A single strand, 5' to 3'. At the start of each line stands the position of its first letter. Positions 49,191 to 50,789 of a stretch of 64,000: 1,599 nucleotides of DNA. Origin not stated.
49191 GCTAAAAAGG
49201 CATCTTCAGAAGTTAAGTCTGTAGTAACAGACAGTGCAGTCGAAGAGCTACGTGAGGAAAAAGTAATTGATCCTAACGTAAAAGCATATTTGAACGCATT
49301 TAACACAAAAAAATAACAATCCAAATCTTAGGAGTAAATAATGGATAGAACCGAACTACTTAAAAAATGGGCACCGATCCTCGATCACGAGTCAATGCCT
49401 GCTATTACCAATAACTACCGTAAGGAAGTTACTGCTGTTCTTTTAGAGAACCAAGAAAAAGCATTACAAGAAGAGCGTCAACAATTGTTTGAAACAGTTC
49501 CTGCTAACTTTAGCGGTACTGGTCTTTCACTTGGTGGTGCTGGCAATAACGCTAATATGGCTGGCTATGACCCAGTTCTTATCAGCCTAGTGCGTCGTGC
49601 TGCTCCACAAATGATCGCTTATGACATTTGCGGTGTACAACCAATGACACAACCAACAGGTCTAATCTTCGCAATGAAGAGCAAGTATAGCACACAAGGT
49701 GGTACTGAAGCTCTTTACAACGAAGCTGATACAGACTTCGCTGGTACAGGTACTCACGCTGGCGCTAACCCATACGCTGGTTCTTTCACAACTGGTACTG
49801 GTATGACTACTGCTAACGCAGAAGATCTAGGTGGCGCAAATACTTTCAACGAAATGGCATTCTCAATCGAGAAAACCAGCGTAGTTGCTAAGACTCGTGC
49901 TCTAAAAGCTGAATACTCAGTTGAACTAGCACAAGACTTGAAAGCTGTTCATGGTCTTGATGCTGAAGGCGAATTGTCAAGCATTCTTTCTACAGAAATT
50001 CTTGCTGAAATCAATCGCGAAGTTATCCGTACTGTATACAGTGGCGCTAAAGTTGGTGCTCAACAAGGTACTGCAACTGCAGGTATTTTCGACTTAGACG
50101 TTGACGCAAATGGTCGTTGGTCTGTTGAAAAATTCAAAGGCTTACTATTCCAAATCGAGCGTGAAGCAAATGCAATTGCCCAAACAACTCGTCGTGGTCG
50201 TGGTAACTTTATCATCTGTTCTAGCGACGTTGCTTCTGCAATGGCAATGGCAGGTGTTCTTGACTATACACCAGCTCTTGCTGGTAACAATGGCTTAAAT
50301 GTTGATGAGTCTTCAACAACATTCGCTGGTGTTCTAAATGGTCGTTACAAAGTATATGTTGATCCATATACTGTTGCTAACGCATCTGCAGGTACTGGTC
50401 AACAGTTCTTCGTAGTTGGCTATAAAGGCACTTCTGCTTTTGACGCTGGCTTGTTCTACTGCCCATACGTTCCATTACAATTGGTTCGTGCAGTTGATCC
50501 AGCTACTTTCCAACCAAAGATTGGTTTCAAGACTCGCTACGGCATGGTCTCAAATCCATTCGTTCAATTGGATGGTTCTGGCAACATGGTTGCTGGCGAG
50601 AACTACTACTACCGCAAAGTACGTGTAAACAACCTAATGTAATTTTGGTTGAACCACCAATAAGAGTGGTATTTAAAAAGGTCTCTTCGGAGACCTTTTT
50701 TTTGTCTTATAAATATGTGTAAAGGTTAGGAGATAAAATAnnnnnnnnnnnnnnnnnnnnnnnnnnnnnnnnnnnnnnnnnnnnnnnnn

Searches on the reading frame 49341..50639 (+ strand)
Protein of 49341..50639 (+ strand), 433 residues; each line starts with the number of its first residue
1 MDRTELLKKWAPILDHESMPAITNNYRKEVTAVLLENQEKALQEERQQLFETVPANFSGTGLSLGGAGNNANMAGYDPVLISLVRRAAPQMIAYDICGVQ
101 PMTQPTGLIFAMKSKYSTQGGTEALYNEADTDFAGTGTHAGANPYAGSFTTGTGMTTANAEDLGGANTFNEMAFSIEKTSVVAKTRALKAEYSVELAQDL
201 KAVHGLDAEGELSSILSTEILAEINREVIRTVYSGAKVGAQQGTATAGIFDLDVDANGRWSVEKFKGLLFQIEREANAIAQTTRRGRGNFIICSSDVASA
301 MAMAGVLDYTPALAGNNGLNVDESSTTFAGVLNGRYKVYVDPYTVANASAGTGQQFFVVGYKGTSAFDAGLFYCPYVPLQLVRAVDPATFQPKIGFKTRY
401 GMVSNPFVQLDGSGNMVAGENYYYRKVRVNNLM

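Call 82: search_dna_similar(query=window:49341-50639:+, collection=phages, mode=protein, max_rows=15)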
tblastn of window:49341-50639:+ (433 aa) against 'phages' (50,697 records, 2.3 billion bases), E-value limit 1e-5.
Records with a match: 2591; places in all: 4101; records where one place covers at least 80% of the query: 2362.
Best place of each record, by identity: 60-80% 196; <60% 2395.
By first word of the organism name: Escherichia 671; Synechococcus 389; Klebsiella 333; Salmonella 203; Vibrio 136; Shigella 89; Aeromonas 86; Acinetobacter 71; Cyanophage 61; Enterobacter 58; and 60 more.
By host as written in the record: - 466; Escherichia coli 282; Klebsiella pneumoniae 115; Synechococcus 107; Escherichia coli O157:H7 39; Synechococcus sp. 38; Salmonella enterica 29; Synechococcus sp. WH7803 28; and 574 more.
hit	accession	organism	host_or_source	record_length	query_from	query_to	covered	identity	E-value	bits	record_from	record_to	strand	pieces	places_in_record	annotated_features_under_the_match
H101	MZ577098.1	Methylophilales phage Melnitz-3 EXVC039M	Methylophilales_sp._H5P1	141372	1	433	100%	63.3%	3e-179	560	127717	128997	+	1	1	major capsid protein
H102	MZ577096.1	Methylophilales phage Melnitz-2 EXVC040M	Methylophilales_sp._H5P1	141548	1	433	100%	63.3%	3e-179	560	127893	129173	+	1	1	major capsid protein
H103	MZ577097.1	Methylophilales phage Melnitz EXVC044M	Methylophilales_sp._H5P1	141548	1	433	100%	63.3%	3e-179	560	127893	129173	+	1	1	major capsid protein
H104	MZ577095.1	Methylophilales phage Melnitz-1 EXVC043M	Methylophilales_sp._H5P1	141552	1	433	100%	63.3%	3e-179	560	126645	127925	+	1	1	hypothetical protein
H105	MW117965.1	Synechococcus phage S-H38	Synechococcus sp. MW02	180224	5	433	99%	62.6%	2e-172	541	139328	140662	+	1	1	major capsid protein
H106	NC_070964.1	Synechococcus phage S-H38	Synechococcus sp. MW02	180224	5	433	99%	62.6%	2e-172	541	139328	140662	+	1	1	major head protein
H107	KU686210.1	Synechococcus phage S-WAM1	Synechococcus sp.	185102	6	433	99%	62.7%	2e-171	538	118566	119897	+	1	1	major capsid protein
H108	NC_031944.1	Synechococcus phage S-WAM1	Synechococcus sp.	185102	6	433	99%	62.7%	2e-171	538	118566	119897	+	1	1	major head protein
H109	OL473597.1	Synechococcus phage S-SZBM1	Synechococcus sp. CB0101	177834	5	433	99%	62.5%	2e-169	532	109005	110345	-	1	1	major capsid protein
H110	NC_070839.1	Synechococcus phage S-SZBM1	Synechococcus sp. CB0101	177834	5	433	99%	62.5%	2e-169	532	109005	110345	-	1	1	major head protein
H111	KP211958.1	Cyanophage P-TIM40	Prochlorococcus sp. NATL2A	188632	5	433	99%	62.4%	4e-171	537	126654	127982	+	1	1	precursor of major head subunit (major capsid)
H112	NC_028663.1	Cyanophage P-TIM40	Prochlorococcus sp. NATL2A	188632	5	433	99%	62.4%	4e-171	537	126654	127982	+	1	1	major head protein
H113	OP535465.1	Synechococcus phage S-CREM1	Synechococcus sp. CB0101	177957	5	433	99%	62.4%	9e-172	539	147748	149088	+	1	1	major capsid protein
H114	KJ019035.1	Synechococcus phage ACG-2014d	-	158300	2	433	100%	61.7%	2e-168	530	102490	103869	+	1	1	head vertex precursor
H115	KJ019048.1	Synechococcus phage ACG-2014d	-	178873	2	433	100%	61.7%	2e-168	530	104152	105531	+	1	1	head vertex precursor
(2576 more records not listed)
